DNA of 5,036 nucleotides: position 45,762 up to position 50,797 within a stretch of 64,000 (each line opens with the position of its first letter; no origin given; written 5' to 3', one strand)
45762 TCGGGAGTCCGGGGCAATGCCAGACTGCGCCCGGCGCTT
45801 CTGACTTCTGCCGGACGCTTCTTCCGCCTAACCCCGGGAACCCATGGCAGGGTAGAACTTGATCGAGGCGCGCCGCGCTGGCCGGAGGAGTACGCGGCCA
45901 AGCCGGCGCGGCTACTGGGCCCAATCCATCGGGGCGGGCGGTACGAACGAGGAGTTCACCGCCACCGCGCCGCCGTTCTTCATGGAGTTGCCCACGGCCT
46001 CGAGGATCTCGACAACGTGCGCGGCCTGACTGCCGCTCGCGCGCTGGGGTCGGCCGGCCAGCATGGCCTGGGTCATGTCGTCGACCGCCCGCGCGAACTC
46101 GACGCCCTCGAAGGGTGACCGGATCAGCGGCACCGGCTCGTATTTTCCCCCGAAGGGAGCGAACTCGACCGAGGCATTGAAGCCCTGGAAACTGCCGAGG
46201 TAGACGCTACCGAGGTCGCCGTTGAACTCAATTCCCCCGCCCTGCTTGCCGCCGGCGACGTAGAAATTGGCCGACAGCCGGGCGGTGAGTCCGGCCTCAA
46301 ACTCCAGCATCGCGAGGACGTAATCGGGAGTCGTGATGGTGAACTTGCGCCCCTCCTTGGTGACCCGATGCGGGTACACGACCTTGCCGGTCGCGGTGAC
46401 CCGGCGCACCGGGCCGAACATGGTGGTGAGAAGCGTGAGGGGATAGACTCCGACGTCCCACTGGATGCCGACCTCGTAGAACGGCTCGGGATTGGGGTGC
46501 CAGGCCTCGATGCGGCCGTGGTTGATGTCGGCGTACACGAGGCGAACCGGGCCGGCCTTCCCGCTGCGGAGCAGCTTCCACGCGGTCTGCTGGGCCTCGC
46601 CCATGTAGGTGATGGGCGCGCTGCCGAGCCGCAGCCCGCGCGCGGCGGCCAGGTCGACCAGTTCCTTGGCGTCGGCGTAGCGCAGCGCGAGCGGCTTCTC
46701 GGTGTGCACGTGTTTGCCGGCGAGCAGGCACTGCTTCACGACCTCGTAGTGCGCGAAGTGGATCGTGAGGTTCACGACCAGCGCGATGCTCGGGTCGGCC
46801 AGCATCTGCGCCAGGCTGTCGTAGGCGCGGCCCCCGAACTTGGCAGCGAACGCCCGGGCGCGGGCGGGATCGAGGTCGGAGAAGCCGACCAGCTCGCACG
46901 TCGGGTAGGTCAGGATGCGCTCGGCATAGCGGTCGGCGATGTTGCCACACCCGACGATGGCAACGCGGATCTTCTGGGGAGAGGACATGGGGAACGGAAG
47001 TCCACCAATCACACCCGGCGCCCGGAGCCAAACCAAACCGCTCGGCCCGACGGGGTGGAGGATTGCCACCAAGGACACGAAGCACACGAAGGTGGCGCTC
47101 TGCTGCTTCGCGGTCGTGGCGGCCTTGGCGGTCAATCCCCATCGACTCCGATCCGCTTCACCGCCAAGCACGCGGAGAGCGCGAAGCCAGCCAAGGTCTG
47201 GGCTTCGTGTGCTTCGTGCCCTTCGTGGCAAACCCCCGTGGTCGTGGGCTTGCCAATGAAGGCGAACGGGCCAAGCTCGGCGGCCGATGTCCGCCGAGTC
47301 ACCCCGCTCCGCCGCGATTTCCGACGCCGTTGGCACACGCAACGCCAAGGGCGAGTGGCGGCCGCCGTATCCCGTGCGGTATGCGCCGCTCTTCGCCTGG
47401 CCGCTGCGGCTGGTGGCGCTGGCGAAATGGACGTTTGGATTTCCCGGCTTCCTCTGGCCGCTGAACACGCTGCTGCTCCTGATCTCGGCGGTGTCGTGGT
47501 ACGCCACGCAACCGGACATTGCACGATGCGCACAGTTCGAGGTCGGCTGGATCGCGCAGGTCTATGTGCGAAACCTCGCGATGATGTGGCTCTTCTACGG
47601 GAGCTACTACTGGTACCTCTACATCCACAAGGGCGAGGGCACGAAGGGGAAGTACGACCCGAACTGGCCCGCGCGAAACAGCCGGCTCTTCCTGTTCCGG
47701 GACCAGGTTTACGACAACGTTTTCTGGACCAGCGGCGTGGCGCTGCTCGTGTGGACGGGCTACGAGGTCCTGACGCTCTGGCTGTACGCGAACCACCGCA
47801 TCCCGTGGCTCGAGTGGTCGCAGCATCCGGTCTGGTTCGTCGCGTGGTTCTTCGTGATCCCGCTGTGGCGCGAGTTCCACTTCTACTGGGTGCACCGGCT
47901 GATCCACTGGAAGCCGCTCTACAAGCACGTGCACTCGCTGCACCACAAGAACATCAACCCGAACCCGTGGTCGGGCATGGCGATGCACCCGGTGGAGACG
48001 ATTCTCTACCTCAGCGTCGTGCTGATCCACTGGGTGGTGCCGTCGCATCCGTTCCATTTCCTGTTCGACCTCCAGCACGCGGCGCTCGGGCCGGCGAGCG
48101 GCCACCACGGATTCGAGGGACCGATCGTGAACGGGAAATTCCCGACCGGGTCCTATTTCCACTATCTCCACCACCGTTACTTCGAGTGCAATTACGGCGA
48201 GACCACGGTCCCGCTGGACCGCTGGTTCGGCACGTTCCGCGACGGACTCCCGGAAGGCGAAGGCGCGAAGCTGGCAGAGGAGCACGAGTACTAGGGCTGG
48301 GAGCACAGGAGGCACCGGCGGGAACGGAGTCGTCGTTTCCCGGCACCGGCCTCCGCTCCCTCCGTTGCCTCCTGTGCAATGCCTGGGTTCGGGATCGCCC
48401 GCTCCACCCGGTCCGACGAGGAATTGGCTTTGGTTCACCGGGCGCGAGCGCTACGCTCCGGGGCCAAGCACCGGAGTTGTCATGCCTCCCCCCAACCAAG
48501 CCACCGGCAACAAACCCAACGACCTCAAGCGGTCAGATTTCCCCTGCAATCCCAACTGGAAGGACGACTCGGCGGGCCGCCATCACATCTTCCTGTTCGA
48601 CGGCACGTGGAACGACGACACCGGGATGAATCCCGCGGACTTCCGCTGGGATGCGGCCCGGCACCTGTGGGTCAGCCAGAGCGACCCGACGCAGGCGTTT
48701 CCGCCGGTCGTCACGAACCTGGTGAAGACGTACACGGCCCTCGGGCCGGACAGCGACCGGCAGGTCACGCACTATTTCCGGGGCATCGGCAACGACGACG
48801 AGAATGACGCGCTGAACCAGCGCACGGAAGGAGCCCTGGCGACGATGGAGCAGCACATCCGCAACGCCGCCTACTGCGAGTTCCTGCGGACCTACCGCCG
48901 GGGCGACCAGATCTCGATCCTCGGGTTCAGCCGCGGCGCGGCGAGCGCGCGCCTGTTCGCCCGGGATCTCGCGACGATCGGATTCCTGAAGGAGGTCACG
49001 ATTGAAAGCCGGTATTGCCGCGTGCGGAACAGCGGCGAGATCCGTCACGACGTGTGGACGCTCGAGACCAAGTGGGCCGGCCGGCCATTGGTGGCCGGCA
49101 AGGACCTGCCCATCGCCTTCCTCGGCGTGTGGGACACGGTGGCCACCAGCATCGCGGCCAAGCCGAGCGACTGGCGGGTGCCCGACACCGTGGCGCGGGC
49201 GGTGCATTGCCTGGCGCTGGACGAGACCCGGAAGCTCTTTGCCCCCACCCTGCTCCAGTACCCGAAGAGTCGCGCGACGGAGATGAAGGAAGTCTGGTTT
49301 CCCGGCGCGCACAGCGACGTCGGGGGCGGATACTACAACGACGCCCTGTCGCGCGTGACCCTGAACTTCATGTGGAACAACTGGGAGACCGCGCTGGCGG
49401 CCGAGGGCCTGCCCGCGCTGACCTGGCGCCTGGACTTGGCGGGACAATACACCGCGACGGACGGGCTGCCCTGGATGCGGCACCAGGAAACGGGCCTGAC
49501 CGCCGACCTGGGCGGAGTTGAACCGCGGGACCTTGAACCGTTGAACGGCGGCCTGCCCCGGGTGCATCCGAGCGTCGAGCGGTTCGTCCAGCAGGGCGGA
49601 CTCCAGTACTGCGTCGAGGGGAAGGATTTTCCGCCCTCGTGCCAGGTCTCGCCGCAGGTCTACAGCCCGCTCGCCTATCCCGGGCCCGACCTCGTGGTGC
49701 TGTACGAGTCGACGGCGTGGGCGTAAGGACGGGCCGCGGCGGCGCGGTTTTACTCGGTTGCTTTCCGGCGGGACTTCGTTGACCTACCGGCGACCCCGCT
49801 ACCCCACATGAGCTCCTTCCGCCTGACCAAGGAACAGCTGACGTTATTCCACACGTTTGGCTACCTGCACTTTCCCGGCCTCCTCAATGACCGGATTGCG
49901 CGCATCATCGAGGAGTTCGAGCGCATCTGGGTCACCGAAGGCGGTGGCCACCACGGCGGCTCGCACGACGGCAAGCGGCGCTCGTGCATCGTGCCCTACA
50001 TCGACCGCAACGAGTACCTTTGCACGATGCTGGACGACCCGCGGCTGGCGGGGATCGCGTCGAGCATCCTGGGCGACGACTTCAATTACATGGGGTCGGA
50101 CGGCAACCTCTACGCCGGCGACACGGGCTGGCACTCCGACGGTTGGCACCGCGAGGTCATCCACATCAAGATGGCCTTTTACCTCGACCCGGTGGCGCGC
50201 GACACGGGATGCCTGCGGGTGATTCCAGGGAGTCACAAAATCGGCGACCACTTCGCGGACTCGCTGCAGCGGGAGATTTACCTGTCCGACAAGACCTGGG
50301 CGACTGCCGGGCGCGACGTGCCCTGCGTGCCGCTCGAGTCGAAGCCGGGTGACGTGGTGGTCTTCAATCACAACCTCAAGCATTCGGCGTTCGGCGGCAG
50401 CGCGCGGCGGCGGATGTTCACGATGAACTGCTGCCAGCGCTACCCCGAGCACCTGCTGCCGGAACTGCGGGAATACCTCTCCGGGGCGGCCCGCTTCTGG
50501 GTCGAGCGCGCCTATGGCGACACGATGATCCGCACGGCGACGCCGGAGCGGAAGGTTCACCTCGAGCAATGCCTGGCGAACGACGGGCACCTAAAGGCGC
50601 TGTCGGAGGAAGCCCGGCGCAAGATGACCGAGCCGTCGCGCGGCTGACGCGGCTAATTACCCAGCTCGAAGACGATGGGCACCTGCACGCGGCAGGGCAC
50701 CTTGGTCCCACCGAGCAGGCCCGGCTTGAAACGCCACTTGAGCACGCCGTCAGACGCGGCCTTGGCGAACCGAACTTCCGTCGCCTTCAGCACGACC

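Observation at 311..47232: Almost every intergenic gap is filled by inverted arrays of degenerate 7-nt tandem repeats: different heptamer per locus, same architecture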

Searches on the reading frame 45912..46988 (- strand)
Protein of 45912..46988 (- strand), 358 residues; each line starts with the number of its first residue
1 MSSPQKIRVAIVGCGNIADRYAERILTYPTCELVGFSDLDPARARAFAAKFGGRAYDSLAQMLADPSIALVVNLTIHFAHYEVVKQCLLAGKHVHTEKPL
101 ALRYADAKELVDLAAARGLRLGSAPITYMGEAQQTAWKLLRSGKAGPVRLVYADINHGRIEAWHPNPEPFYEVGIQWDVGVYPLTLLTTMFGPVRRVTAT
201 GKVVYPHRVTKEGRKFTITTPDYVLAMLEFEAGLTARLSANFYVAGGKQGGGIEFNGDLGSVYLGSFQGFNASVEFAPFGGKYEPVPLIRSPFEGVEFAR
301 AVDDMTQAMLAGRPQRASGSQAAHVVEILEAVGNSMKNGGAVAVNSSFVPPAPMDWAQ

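Call 10: search_protein_families(library=pfam, proteins=[window:45912-46988:-])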
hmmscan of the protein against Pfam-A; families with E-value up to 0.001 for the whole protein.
window:45912-46988:- (358 aa): 4 families
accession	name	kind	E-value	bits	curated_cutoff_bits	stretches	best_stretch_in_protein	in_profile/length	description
PF01408.29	GFO_IDH_MocA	-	2.8e-27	96.2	24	1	7-121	1-116/120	Oxidoreductase family, NAD-binding Rossmann fold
PF22725.1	GFO_IDH_MocA_C3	-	1.7e-17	64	27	1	134-262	2-123/124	GFO/IDH/MocA C-terminal domain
PF02894.22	GFO_IDH_MocA_C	-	1.4e-07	32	22.9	1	140-343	4-217/218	Oxidoreductase family, C-terminal alpha/beta domain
PF03447.22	NAD_binding_3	-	1.1e-06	29.8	24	1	13-120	1-112/116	Homoserine dehydrogenase, NAD binding domain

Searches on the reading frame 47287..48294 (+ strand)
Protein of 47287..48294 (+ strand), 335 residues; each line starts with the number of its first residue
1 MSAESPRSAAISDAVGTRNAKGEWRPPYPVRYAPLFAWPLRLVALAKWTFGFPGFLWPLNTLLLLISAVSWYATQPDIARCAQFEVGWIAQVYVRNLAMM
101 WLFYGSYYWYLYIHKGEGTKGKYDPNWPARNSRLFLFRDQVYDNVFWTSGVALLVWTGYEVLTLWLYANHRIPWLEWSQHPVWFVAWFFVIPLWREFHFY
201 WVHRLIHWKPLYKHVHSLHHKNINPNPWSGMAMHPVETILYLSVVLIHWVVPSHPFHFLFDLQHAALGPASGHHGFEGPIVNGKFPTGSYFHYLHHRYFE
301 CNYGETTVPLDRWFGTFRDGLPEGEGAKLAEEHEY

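Call 62: search_protein_families(library=pfam, proteins=[window:47287-48294:+])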
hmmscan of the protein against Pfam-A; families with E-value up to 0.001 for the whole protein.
window:47287-48294:+ (335 aa): 1 family
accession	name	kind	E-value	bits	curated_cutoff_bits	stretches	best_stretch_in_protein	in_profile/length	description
PF04116.19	FA_hydroxylase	-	6.7e-23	82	31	1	189-316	2-132/132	Fatty acid hydroxylase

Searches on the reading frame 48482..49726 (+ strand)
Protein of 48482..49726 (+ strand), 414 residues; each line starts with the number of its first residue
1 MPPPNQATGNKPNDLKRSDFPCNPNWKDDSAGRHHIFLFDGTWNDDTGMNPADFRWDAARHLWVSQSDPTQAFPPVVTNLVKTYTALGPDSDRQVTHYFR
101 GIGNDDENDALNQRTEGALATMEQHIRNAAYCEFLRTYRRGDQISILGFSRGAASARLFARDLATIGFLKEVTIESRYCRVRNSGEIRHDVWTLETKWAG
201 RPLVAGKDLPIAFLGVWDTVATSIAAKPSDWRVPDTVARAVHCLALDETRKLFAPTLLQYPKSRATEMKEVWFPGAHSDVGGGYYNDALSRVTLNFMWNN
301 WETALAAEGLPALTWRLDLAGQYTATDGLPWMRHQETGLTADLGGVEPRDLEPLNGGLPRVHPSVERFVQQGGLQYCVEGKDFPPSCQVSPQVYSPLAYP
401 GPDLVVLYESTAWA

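Call 62: search_protein_families(library=pfam, proteins=[window:48482-49726:+])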
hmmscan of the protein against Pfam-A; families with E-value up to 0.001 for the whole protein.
window:48482-49726:+ (414 aa): 1 family
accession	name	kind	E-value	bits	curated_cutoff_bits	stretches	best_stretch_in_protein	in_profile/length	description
PF09994.14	T6SS_Tle1-like_cat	-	1.1e-43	150.1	27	1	34-299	2-286/287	T6SS, Phospholipase effector Tle1-like, catalytic domain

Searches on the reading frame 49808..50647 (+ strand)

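Call 62: search_protein_families(library=pfam, proteins=[window:49808-50647:+])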
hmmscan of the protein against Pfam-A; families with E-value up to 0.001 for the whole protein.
window:49808-50647:+ (279 aa): 1 family
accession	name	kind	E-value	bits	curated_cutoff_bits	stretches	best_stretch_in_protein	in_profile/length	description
PF05721.19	PhyH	-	1.6e-17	64.9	22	1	14-201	1-211/213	Phytanoyl-CoA dioxygenase (PhyH)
